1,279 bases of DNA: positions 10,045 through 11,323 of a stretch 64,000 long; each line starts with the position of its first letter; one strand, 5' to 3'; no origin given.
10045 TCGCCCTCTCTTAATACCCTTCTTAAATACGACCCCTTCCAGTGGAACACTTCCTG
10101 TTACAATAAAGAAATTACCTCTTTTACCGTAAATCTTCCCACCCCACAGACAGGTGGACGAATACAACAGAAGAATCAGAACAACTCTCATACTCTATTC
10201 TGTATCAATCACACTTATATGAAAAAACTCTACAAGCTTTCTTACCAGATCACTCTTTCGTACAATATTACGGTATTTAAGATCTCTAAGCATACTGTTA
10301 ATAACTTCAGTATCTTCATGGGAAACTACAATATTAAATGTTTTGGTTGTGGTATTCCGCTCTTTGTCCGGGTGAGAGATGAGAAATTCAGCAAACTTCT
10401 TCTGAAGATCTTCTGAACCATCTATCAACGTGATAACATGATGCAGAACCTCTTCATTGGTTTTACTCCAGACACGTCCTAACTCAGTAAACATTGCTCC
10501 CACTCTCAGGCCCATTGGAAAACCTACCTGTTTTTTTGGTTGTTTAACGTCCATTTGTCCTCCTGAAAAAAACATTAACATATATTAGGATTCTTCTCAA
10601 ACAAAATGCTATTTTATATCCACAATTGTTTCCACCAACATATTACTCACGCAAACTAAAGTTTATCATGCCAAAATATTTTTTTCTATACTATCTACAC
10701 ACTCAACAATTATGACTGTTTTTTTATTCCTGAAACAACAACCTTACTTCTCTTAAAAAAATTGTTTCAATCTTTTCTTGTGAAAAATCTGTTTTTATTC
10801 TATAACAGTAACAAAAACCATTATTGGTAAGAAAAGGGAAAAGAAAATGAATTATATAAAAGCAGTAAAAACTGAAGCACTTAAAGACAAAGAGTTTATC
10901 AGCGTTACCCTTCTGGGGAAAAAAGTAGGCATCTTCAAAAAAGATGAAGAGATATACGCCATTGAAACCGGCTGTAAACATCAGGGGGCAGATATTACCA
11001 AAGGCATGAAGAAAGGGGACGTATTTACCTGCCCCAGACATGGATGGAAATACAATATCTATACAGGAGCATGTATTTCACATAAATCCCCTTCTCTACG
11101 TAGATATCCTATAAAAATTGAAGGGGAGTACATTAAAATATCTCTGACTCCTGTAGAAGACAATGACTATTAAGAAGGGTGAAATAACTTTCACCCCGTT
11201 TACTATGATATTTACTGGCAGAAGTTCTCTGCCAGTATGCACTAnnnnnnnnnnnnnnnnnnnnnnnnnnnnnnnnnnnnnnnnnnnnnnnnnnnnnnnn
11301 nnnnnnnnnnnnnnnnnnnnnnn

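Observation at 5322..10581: Seven-gene operon wiring secreted proteins to a eukaryotic-like Ser/Thr kinase, PP2C phosphatase and an ankyrin membrane protein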

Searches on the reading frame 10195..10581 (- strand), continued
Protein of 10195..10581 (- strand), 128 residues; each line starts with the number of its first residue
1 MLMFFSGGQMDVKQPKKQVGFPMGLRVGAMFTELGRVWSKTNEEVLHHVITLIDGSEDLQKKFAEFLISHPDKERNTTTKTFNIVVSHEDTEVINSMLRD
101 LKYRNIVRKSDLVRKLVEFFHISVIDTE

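Call 107: find_encoding_contigs(protein=P0102, flank=8000, max_places=4)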
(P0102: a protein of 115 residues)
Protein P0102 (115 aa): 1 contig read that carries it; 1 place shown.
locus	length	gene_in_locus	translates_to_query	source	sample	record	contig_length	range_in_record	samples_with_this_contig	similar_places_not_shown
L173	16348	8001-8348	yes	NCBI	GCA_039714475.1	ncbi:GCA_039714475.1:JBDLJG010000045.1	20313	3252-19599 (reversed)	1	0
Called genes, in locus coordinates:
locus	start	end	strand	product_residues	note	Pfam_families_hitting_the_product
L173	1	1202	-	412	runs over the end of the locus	PF14870:PSII_BNR (faint), PF02012:BNR (faint), PF15902:Sortilin-Vps10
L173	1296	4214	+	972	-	PF01565:FAD_binding_4, PF02913:FAD-oxidase_C, PF08031:BBE (faint), PF13183:Fer4_8 (weak), PF13534:Fer4_17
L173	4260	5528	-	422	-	PF03349:Toluene_X, PF13505:OMP_b-brl (faint)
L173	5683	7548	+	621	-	PF00149:Metallophos, PF02872:5_nucleotid_C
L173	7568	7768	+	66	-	PF11127:YgaP-like_TM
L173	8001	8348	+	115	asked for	-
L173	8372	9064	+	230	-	-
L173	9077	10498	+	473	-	PF00069:Pkinase, PF07714:PK_Tyr_Ser-Thr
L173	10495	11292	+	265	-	PF13672:PP2C_2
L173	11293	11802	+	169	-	PF13606:Ank_3 (faint), PF12796:Ank_2, PF13857:Ank_5 (faint), PF00023:Ank (weak), PF13637:Ank_4 (weak)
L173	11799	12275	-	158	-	PF01475:FUR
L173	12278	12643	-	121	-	PF02579:Nitro_FeMo-Co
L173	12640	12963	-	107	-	PF01883:FeS_assembly_P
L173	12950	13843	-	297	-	PF01656:CbiA, PF13614:AAA_31 (faint), PF13484:Fer4_16 (faint), PF00037:Fer4 (weak), PF13237:Fer4_10 (weak), PF14697:Fer4_21, PF13187:Fer4_9 (weak), PF10609:ParA (weak), +3 more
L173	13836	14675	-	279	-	PF01656:CbiA, PF10609:ParA (faint), PF13614:AAA_31 (faint), PF12838:Fer4_7, PF00037:Fer4 (weak), PF12837:Fer4_6 (faint), PF13237:Fer4_10 (weak), PF14697:Fer4_21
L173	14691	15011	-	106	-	PF02579:Nitro_FeMo-Co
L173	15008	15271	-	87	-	-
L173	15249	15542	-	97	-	PF17253:DUF5320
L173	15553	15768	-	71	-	-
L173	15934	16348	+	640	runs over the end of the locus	PF02534:T4SS-DNA_transf, PF10412:TrwB_AAD_bind, PF12696:TraG-D_C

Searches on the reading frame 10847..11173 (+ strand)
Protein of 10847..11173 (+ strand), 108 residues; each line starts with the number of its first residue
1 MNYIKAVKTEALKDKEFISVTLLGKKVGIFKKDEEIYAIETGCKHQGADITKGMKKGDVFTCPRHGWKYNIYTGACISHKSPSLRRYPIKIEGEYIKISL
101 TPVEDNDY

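Call 6: search_protein_families(library=ncbifam, max_evalue=0.01, proteins=[window:10847-11173:+])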
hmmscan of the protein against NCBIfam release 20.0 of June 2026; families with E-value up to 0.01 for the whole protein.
window:10847-11173:+ (108 aa): 12 families
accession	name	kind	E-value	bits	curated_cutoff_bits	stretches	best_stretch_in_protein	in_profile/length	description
NF007422.0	PRK09965.1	equivalog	5.5e-13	48.9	113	1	1-103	1-103/106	bifunctional 3-phenylpropionate/cinnamic acid dioxygenase ferredoxin subunit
NF042948.2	3PPDioc_HcaC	equivalog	1.1e-11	45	150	1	1-100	1-102/105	3-phenylpropionate/cinnamic acid dioxygenase ferredoxin subunit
NF041683.1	ant_diox_AndAb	equivalog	1.1e-11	44.8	150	1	4-99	3-99/100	anthranilate 1,2-dioxygenase ferredoxin subunit AndAb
TIGR02378.1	nirD_assim_sml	equivalog_domain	2.2e-11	43.8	74.65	1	7-99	6-104/105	nitrite reductase small subunit NirD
TIGR02377.1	MocE_fam_FeS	subfamily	1.1e-10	41.5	136.15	1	2-98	1-99/101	MocE family 2Fe-2S type ferredoxin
NF052579.1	BetMthstMoxSdmAMthl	equivalog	4e-09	35.9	600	1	2-79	16-96/351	4beta-methylsterol monooxygenase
TIGR03228.1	anthran_1_2_A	equivalog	1.5e-05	24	671.9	1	3-82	39-120/438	anthranilate 1,2-dioxygenase large subunit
TIGR03229.1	benzo_1_2_benA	equivalog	2.6e-05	23.3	780.95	1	27-88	64-126/433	benzoate 1,2-dioxygenase large subunit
NF041174.1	SDX_Thmprot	equivalog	6.8e-05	23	170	1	5-78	4-78/109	sulredoxin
NF042946.1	3PPDioc_HcaE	equivalog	0.0011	18.1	830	1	27-72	65-111/450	3-phenylpropionate/cinnamic acid dioxygenase subunit alpha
NF058607.1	GlBtMonoOxGbcA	equivalog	0.0014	17.1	670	1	10-73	64-134/420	glycine betaine monooxygenase oxygenase subunit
NF010001.0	PRK13474.1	subfamily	0.0099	15.2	154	1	35-99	97-162/178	cytochrome b6-f complex iron-sulfur subunit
